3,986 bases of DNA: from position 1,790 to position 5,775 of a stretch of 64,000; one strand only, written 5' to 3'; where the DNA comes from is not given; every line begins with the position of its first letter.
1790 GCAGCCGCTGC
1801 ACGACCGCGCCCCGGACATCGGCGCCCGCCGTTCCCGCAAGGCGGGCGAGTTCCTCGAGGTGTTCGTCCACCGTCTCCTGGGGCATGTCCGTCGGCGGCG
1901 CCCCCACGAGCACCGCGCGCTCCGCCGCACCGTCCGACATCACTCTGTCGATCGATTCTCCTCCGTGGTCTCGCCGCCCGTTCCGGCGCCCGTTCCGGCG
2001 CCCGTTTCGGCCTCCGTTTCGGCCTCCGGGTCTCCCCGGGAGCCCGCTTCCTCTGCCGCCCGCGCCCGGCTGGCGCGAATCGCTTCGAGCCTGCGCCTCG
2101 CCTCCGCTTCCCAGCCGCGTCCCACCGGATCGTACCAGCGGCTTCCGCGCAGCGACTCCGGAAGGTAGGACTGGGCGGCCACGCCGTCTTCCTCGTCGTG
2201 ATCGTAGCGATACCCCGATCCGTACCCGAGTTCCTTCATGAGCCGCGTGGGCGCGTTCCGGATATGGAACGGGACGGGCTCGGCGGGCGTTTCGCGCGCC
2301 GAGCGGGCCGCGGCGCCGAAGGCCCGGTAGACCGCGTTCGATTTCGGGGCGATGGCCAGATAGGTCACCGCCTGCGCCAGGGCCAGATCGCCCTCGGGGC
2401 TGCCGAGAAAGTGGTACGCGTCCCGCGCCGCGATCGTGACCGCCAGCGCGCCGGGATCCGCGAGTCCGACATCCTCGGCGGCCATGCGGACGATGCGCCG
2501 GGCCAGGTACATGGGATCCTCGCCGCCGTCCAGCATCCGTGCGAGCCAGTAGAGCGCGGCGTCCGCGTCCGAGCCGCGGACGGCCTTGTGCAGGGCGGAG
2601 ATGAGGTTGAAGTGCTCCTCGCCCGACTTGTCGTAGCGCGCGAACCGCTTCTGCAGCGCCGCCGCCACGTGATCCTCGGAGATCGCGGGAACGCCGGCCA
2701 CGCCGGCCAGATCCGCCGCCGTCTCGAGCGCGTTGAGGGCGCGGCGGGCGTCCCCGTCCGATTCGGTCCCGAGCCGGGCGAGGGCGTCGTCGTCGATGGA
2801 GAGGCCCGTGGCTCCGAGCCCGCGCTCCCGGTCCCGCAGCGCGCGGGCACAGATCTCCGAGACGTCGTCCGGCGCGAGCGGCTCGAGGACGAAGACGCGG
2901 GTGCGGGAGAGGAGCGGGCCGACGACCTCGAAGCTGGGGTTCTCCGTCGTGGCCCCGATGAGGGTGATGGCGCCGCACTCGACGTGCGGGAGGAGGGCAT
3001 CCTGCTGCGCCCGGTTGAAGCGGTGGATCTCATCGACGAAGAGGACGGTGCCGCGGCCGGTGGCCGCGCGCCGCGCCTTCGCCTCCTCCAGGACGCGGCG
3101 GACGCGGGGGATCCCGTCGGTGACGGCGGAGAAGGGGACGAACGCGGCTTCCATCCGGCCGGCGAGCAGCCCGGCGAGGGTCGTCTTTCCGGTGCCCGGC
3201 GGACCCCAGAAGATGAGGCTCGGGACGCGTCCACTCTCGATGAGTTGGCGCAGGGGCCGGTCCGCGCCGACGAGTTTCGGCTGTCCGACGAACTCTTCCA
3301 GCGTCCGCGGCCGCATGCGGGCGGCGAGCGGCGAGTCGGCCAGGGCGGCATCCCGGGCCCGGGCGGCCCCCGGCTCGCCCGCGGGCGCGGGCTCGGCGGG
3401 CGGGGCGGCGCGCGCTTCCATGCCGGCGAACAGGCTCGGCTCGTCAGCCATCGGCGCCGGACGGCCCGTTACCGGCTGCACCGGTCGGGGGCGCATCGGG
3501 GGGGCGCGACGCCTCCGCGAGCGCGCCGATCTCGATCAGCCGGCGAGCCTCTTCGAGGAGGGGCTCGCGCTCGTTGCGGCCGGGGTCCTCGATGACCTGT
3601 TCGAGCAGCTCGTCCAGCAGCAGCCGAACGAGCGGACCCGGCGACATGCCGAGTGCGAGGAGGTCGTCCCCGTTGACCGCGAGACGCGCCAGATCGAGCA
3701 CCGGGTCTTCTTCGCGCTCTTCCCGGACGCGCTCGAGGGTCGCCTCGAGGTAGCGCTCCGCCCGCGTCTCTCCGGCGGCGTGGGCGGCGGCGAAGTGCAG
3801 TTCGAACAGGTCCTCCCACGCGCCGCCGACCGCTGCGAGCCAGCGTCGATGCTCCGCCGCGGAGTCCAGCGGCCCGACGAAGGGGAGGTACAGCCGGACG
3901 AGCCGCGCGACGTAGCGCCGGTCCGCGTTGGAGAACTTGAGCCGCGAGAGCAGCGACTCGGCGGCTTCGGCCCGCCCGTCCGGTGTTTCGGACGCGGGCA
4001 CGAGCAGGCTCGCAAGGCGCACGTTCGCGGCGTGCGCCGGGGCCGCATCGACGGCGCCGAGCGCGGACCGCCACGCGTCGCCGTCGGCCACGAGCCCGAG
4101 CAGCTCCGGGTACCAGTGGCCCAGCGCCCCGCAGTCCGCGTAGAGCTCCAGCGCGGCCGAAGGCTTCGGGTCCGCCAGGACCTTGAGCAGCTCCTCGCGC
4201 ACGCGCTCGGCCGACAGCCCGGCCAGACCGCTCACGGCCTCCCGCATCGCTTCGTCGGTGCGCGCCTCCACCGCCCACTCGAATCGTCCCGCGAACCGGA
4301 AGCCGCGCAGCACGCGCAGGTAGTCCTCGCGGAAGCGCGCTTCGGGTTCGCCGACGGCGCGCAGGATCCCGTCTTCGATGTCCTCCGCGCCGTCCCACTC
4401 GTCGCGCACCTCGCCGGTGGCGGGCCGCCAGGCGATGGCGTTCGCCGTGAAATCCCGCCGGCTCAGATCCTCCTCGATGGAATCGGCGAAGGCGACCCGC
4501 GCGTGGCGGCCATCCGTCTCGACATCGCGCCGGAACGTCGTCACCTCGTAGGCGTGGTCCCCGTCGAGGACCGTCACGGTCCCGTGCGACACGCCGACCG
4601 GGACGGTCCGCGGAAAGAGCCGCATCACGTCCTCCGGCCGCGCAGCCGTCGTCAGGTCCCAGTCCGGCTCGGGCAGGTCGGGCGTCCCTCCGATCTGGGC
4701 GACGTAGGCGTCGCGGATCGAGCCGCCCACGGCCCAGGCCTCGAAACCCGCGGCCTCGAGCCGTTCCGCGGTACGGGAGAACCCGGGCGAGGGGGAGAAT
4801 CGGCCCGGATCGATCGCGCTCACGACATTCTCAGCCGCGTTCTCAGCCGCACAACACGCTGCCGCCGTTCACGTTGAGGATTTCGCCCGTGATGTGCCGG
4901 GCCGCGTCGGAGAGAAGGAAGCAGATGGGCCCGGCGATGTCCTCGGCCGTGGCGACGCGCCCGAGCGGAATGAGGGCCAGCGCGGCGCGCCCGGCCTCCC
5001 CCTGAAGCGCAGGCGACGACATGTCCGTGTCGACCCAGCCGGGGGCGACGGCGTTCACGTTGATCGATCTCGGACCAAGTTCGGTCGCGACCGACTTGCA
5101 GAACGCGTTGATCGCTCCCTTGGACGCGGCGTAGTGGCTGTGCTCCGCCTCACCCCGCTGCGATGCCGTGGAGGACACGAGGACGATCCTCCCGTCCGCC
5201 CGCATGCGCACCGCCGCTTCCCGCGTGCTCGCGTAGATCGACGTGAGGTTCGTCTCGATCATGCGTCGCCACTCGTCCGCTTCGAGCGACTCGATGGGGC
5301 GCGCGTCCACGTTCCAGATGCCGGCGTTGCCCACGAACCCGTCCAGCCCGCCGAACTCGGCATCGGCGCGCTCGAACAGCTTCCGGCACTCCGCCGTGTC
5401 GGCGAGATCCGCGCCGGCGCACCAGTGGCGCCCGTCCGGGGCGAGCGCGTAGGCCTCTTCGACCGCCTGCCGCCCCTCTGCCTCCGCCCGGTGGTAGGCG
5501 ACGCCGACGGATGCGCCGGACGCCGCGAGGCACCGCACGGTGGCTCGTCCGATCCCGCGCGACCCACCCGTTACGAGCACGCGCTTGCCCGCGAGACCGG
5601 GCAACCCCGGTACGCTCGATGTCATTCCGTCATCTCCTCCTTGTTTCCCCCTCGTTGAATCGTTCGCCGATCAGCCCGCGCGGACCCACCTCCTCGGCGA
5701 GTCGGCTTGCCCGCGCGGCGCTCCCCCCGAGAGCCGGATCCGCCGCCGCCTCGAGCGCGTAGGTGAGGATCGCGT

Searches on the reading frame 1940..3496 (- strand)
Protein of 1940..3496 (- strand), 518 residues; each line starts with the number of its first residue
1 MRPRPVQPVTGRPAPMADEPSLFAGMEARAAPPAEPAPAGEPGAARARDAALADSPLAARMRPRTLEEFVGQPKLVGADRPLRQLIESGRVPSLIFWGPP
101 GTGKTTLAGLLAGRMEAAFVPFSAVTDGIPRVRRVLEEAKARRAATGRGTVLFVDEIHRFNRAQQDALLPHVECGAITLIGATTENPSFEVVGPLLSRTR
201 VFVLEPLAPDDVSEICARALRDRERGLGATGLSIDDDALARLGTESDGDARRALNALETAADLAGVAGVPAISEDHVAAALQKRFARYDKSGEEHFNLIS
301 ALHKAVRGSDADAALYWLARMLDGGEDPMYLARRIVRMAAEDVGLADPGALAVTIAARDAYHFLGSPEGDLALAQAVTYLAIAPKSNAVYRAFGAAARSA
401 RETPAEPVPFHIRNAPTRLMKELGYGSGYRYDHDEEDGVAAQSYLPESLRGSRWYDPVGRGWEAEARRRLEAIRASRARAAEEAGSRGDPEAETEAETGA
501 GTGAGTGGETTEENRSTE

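Call 76: search_protein_families(library=pfam, proteins=[window:1940-3496:-])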
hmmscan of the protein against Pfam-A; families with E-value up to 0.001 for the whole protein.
window:1940-3496:- (518 aa): 9 families
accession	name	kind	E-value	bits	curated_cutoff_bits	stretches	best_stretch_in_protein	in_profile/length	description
PF12002.13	MgsA_C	-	2.7e-66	223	27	1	308-473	1-166/167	MgsA AAA+ ATPase C terminal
PF16193.11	AAA_assoc_2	-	4.2e-23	81.8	34.3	1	231-307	4-81/81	AAA C-terminal domain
PF00004.35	AAA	-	2.8e-13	50.9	21.2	1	94-200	1-124/131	ATPase family associated with various cellular activities (AAA)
PF05496.18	RuvB_N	-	4.1e-12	46.6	27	1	61-180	1-116/159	Holliday junction DNA helicase RuvB P-loop domain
PF07728.20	AAA_5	-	4.2e-07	30.5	22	1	94-178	2-96/139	AAA domain (dynein-related subfamily)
PF13191.12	AAA_16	-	1.2e-06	29.6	32.6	0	86-118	16-51/167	AAA ATPase domain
PF22703.2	Cdc6_lid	-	2.8e-06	27.5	27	1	239-280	25-66/68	Cdc6 AAA+ ATPase-type lid domain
PF01078.27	Mg_chelatase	-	0.00014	21.8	20.3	0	93-112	24-43/207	Magnesium chelatase, subunit ChlI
PF21960.2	RCF1-5-like_lid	-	0.00085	19.7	27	0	232-261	12-42/43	RCF1/5-like, AAA+ ATPase lid domain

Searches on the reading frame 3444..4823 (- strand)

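Call 76: search_protein_families(library=pfam, proteins=[window:3444-4823:-])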
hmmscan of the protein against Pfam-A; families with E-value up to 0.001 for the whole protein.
window:3444-4823:- (459 aa): 3 families
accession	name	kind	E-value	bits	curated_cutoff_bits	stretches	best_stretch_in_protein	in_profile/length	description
PF01743.26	PolyA_pol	-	9.4e-27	94.3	23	1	30-155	2-126/126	Poly A polymerase head domain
PF12627.12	PolyA_pol_RNAbd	-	1.8e-11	44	22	1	185-241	4-60/64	Probable RNA and SrmB- binding site of polymerase A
PF13735.12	tRNA_NucTran2_2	-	2.1e-11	44.5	27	1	285-425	21-148/149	tRNA nucleotidyltransferase domain 2 putative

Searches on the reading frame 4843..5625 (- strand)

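Call 76: search_protein_families(library=pfam, proteins=[window:4843-5625:-])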
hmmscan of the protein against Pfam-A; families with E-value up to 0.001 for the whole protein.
window:4843-5625:- (260 aa): 4 families
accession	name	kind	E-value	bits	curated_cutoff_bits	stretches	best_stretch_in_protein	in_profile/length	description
PF13561.12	adh_short_C2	-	3.5e-58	197.4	27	1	23-255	6-234/236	Enoyl-(Acyl carrier protein) reductase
PF00106.31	adh_short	-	1.7e-50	171.6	26.6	1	14-207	1-191/195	short chain dehydrogenase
PF08659.16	KR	-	2.5e-15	57.3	22.6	1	16-181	3-165/180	KR domain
PF01370.27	Epimerase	-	7.2e-06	26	20.9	1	16-88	1-66/240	NAD dependent epimerase/dehydratase family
